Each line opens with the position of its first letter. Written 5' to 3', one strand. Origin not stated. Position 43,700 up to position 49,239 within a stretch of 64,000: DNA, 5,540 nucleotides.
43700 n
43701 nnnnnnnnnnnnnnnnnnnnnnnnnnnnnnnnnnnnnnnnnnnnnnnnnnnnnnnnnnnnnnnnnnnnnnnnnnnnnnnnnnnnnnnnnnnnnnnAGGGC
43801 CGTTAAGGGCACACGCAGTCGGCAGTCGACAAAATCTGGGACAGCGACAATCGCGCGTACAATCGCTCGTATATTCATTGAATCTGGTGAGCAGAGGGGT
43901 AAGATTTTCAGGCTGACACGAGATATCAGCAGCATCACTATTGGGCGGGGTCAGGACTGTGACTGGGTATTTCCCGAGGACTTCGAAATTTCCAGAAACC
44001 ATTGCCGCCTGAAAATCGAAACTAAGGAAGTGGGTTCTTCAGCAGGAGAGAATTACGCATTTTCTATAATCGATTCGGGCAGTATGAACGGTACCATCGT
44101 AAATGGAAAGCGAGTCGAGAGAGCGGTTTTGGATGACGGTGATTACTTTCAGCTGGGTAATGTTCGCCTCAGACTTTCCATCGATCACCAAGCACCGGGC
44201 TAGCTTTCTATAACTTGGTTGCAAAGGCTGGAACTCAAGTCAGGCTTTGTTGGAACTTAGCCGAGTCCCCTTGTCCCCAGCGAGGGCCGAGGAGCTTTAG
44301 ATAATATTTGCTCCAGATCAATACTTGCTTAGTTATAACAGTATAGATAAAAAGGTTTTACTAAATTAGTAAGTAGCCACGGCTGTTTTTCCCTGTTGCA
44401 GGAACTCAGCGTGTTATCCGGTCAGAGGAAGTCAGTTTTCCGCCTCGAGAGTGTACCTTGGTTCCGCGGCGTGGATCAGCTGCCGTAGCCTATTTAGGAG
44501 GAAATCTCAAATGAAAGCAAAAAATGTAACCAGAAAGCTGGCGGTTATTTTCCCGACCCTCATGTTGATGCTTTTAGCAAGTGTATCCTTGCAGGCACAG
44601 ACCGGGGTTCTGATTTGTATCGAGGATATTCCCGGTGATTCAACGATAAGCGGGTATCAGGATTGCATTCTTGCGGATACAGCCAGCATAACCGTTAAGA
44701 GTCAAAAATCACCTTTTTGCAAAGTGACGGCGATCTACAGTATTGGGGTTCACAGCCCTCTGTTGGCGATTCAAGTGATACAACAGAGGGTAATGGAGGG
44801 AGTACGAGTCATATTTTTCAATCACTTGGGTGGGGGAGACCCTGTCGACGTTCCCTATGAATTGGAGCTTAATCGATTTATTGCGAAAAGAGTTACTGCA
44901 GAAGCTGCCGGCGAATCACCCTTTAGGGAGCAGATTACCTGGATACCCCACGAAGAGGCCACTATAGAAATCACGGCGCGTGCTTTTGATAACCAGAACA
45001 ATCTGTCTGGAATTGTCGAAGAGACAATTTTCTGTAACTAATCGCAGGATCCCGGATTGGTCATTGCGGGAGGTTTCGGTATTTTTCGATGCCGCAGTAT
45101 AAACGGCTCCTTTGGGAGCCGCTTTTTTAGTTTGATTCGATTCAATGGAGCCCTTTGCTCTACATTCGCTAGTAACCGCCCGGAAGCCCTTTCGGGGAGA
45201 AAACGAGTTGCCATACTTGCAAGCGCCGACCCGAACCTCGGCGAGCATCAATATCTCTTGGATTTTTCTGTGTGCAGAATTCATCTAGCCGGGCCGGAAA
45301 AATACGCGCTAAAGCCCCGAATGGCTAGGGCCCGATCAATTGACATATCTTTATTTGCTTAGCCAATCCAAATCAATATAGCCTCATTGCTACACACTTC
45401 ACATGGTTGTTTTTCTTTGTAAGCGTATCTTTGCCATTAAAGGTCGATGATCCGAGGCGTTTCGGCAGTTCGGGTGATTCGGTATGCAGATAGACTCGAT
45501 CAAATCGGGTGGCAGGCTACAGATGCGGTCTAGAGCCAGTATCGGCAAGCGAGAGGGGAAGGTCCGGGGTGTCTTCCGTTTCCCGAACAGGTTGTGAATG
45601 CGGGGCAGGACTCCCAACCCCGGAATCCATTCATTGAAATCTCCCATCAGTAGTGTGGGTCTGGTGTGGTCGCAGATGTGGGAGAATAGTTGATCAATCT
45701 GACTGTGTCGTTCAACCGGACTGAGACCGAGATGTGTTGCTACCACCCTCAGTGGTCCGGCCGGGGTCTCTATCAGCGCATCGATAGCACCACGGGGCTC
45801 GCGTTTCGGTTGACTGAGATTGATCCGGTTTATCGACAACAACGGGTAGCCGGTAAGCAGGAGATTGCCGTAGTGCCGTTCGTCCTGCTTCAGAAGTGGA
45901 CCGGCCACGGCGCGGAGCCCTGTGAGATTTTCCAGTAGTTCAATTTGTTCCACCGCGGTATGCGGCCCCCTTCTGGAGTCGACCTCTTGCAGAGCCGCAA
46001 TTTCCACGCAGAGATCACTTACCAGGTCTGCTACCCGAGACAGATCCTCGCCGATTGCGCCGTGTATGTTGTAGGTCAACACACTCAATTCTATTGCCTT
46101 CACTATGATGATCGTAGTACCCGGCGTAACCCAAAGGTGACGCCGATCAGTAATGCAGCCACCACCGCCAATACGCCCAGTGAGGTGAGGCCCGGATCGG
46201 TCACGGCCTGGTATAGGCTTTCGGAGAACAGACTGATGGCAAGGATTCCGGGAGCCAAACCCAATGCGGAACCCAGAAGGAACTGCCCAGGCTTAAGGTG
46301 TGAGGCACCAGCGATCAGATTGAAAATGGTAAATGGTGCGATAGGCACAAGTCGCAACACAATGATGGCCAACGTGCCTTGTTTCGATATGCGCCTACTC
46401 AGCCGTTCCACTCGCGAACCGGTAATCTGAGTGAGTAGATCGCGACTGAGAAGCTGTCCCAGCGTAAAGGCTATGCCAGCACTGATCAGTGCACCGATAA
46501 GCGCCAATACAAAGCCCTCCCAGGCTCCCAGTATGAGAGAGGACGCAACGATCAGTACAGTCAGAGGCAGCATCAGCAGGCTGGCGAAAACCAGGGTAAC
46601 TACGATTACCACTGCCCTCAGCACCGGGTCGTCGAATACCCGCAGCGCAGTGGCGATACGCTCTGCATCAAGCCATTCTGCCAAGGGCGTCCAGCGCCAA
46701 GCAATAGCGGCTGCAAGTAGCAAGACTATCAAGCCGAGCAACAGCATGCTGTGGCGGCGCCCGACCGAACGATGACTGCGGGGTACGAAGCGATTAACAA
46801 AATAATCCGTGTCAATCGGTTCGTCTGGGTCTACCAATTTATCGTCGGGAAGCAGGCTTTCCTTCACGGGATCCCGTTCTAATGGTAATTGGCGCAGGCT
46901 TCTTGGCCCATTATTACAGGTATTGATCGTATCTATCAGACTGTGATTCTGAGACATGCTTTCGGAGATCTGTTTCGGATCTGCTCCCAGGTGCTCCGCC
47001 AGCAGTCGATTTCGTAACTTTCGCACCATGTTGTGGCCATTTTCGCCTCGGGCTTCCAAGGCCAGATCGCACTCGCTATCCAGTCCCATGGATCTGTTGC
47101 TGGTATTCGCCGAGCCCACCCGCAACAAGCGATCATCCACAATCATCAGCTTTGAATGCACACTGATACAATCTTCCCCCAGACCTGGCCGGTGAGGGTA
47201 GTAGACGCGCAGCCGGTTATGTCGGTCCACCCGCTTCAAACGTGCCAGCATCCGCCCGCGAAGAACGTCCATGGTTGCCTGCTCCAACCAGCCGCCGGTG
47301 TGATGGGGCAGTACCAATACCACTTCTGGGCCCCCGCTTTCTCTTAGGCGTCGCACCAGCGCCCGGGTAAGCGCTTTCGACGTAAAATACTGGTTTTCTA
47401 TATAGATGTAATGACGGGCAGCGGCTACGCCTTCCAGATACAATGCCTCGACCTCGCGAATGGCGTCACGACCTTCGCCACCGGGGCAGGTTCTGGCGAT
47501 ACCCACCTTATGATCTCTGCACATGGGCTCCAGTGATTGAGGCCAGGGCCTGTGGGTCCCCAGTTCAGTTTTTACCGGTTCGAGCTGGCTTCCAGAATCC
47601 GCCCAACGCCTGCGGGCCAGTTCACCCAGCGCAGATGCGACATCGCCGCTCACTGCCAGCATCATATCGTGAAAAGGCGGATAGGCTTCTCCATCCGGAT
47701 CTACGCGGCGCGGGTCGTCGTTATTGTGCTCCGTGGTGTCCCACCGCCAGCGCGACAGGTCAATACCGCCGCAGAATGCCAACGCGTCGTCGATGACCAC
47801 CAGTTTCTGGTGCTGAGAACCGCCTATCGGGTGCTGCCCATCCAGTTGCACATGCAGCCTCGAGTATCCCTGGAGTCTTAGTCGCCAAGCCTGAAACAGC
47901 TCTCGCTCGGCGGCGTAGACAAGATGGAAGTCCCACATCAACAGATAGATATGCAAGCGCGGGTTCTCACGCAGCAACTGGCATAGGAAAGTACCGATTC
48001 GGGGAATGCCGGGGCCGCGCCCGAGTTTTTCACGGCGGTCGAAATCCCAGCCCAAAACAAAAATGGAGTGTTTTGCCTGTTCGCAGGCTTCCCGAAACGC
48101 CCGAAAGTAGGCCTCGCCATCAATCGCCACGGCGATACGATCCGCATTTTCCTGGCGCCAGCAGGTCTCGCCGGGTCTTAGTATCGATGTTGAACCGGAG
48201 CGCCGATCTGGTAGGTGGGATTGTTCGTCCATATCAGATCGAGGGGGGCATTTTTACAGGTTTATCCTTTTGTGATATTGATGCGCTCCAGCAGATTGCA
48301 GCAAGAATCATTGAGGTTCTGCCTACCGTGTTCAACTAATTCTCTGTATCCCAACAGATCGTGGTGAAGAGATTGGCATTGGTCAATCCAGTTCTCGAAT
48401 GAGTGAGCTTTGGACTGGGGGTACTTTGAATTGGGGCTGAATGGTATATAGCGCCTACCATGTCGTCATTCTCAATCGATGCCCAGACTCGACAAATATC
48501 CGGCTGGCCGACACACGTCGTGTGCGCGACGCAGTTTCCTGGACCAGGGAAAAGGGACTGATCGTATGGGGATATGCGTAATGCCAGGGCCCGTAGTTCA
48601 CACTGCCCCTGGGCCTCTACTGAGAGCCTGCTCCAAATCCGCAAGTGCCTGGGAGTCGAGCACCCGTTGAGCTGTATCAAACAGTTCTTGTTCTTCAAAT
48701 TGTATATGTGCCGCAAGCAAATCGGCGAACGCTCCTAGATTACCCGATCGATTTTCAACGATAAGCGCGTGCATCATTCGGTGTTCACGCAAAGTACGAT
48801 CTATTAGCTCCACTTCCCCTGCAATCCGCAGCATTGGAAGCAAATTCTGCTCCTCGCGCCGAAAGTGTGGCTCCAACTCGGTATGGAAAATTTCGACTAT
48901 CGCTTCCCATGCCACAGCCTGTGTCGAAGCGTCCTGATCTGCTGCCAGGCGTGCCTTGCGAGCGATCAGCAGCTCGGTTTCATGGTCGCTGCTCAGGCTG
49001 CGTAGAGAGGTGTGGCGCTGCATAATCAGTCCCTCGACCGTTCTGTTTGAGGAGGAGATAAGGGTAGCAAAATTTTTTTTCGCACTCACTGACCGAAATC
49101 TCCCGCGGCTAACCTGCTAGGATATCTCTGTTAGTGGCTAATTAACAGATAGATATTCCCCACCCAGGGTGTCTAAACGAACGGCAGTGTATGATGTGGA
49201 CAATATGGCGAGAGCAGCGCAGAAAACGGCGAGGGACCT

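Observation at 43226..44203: TIR-FHA fusion: an NADase-type TIR coupled to a phosphothreonine reader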

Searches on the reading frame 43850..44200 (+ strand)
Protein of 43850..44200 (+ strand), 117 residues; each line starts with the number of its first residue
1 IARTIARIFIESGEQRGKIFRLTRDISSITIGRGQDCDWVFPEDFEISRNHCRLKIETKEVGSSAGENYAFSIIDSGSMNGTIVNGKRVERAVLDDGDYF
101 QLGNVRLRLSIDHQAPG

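Call 53: find_related_loci(query=A5, collection=viral_contigs, flank=8000)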
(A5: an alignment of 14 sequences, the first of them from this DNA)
Query A5 (117 aa) in viral_contigs; peptide patterns used: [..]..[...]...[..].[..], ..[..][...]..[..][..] (x = any residue, [..] = any of these).
33 stretches matched a pattern, but none encodes a relative of the query by tblastn (E <= 1e-3).
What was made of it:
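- Tried and rejected: No relative was found in the viral contig collection (call 53).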

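Call 54: find_related_loci(query=A5, collection=metagenome_contigs, flank=10000)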
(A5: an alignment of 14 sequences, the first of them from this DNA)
Query A5 (117 aa) in metagenome_contigs; peptide patterns used: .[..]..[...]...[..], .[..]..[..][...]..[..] (x = any residue, [..] = any of these).
576 stretches matched a pattern; 354 encode a relative of the query (tblastn E <= 1e-3); the best 80 are kept; 80 distinct loci.
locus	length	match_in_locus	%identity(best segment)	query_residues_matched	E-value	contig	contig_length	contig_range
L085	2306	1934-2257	50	3-111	6e-29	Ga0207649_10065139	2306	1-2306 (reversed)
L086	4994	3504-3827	49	3-111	3e-28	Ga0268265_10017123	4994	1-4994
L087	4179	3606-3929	49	3-111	3e-28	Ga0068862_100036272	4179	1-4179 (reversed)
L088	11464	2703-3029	48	2-111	7e-28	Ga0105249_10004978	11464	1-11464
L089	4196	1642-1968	48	2-111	7e-28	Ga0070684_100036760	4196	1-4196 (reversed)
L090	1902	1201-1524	50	3-111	9e-28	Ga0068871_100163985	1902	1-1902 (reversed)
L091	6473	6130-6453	48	3-111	1e-25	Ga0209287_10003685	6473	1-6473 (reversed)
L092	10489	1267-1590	48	3-111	1e-25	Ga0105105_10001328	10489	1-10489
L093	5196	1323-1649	47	3-111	2e-25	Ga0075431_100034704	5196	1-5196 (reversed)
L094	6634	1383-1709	47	3-111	2e-25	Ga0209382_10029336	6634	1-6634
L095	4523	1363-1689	47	3-111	2e-25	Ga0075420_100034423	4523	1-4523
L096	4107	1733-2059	47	3-111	2e-25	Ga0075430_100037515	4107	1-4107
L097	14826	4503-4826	47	3-111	5e-25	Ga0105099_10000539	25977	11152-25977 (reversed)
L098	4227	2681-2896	52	35-107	3e-20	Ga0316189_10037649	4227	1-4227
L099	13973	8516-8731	52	35-107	3e-20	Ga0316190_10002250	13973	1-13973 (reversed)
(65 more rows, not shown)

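Call 81: search_protein_families(library=pfam, proteins=[L088:1465-2193:-, L088:3054-3866:-, L088:4639-5247:+, L088:5256-6944:-, L094:2601-4532:+, L094:4669-5376:+, L099:6997-7890:+, L099:6266-6898:+, L099:9569-10327:+, L097:1835-2818:+], max_evalue=0.001)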
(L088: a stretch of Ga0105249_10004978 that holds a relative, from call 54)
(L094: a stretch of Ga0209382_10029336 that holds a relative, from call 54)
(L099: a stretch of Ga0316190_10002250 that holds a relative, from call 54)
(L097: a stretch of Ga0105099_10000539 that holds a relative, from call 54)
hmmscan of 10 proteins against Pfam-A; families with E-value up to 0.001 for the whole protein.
L088:1465-2193:- (242 aa): 0 families

L088:3054-3866:- (270 aa): 0 families

L088:4639-5247:+ (202 aa): 0 families

L088:5256-6944:- (562 aa): 1 family
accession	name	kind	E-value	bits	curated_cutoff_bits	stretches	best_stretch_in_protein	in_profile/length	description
PF01544.23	CorA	-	3.6e-09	36.8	27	1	393-522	159-289/292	CorA-like Mg2+ transporter protein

L094:2601-4532:+ (643 aa): 4 families
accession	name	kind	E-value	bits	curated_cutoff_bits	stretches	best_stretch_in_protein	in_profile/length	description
PF13561.12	adh_short_C2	-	4.5e-56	190.5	27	1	391-629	6-235/236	Enoyl-(Acyl carrier protein) reductase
PF00106.31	adh_short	-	7e-32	110.9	26.6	1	382-571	1-186/195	short chain dehydrogenase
PF08659.16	KR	-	5.5e-07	30.1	22.6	1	384-467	3-89/180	KR domain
PF23441.1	SDR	-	0.00029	20.8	27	0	497-631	127-257/258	SDR-like rossmann domain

L094:4669-5376:+ (235 aa): 4 families
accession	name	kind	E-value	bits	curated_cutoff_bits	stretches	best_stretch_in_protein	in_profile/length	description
PF00702.32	Hydrolase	-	1.8e-16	61.5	26.4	1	3-202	1-191/191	haloacid dehalogenase-like hydrolase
PF13419.12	HAD_2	-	5.1e-12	46.7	23.8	1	87-205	61-175/178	Haloacid dehalogenase-like hydrolase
PF13242.12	Hydrolase_like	-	5.2e-09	36.3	22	1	162-210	2-50/75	HAD-hyrolase-like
PF12710.13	HAD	-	0.00033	21.6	27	1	6-130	1-111/189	haloacid dehalogenase-like hydrolase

L099:6997-7890:+ (297 aa): 1 family
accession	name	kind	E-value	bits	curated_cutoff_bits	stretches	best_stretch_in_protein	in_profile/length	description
PF01063.24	Aminotran_4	-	2.3e-44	152.3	28.5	1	37-258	3-223/223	Amino-transferase class IV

L099:6266-6898:+ (210 aa): 1 family
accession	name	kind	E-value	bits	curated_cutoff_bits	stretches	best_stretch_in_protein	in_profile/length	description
PF01914.23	MarC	-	6e-47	160.1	23.9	1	7-204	6-201/203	MarC family integral membrane protein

L099:9569-10327:+ (252 aa): 3 families
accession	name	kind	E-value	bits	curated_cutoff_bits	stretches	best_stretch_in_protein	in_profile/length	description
PF13561.12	adh_short_C2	-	5.1e-50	170.7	27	1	10-249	5-235/236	Enoyl-(Acyl carrier protein) reductase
PF00106.31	adh_short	-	1.5e-48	165.3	26.6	1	3-195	2-188/195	short chain dehydrogenase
PF08659.16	KR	-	9e-13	49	22.6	1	2-167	1-160/180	KR domain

L097:1835-2818:+ (327 aa): 6 families
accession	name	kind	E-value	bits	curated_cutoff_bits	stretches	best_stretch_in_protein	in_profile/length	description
PF00056.29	Ldh_1_N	-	1.3e-38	132.7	27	1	17-154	2-141/141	lactate/malate dehydrogenase, NAD binding domain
PF02866.23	Ldh_1_C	-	3.8e-37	128.4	22.6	1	157-326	1-172/174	lactate/malate dehydrogenase, alpha/beta C-terminal domain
PF01266.30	DAO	-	4.9e-06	26.7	27.9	1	17-55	1-37/353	FAD dependent oxidoreductase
PF13450.12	NAD_binding_8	-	0.00011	22.8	21.9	1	20-52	1-31/68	NAD(P)-binding Rossmann-like domain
PF00899.27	ThiF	-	0.00016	21.3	28.1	1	13-48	18-52/238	ThiF family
PF03435.24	Sacchrp_dh_NADP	-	0.0008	20.2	25.1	0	18-60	1-43/129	Saccharopine dehydrogenase NADP binding domain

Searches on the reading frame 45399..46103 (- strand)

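Call 3: search_protein_families(library=pfam, proteins=[window:45399-46103:-], max_evalue=0.01)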
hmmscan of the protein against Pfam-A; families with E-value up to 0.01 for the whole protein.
window:45399-46103:- (234 aa): 2 families
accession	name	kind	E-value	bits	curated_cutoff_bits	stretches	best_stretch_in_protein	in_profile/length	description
PF03372.29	Exo_endo_phos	-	2.9e-09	37.4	24.5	1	9-194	1-200/225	Endonuclease/Exonuclease/phosphatase family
PF23226.1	Exo_endo_phos_PGAP2IP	-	5.6e-07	29.5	27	1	18-154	20-156/239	PGAP2IP, C-terminal nuclease-like domain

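Call 4: search_protein_families(library=padloc, proteins=[window:45399-46103:-], max_evalue=0.01)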
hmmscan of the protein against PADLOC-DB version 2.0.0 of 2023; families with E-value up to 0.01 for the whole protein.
window:45399-46103:- (234 aa): 0 families

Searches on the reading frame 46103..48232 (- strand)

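Call 3: search_protein_families(library=pfam, proteins=[window:46103-48232:-], max_evalue=0.01)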
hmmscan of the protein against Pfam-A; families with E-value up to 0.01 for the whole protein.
window:46103-48232:- (709 aa): 3 families
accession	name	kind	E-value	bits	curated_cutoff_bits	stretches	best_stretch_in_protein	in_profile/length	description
PF09335.16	VTT_dom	-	1.4e-22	80.9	33.9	1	555-670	1-121/123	VTT domain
PF13091.12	PLDc_2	-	5.7e-15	55.8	27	1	270-395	6-118/132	PLD-like domain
PF00614.28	PLDc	-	4.1e-12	46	21.9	2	138-160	3-25/28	Phospholipase D Active site motif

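Call 4: search_protein_families(library=padloc, proteins=[window:46103-48232:-], max_evalue=0.01)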
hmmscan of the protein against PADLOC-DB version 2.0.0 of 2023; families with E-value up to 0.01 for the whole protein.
window:46103-48232:- (709 aa): 9 families
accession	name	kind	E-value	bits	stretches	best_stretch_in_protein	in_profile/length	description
PDLC02597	DrmC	-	3.2e-07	28.4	1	355-389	182-216/242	DrmC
PDLC02604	DrmC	-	5.2e-06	24.9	1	343-392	17-66/92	DrmC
PDLC02601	DrmC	-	0.00015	19.3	1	341-391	218-268/295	DrmC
PDLC02612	DrmC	-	0.00065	17.3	0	358-391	174-207/235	DrmC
PDLC02585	DrmC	-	0.0008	17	0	357-392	193-228/253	DrmC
PDLC02591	DrmC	-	0.0047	14.1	0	351-380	193-222/260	DrmC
PDLC02614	DrmC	-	0.0049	14.7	0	358-398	101-139/153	DrmC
PDLC02588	DrmC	-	0.0053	14.4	0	357-380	192-215/256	DrmC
PDLC02608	DrmC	-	0.009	13.8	0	355-390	98-133/162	DrmC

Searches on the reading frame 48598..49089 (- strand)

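Call 3: search_protein_families(library=pfam, proteins=[window:48598-49089:-], max_evalue=0.01)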
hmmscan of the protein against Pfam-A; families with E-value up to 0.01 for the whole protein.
window:48598-49089:- (163 aa): 1 family
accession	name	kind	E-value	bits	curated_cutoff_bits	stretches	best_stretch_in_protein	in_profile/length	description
PF01814.28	Hemerythrin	-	1.1e-08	36.1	25.3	1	34-139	8-126/127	Hemerythrin HHE cation binding domain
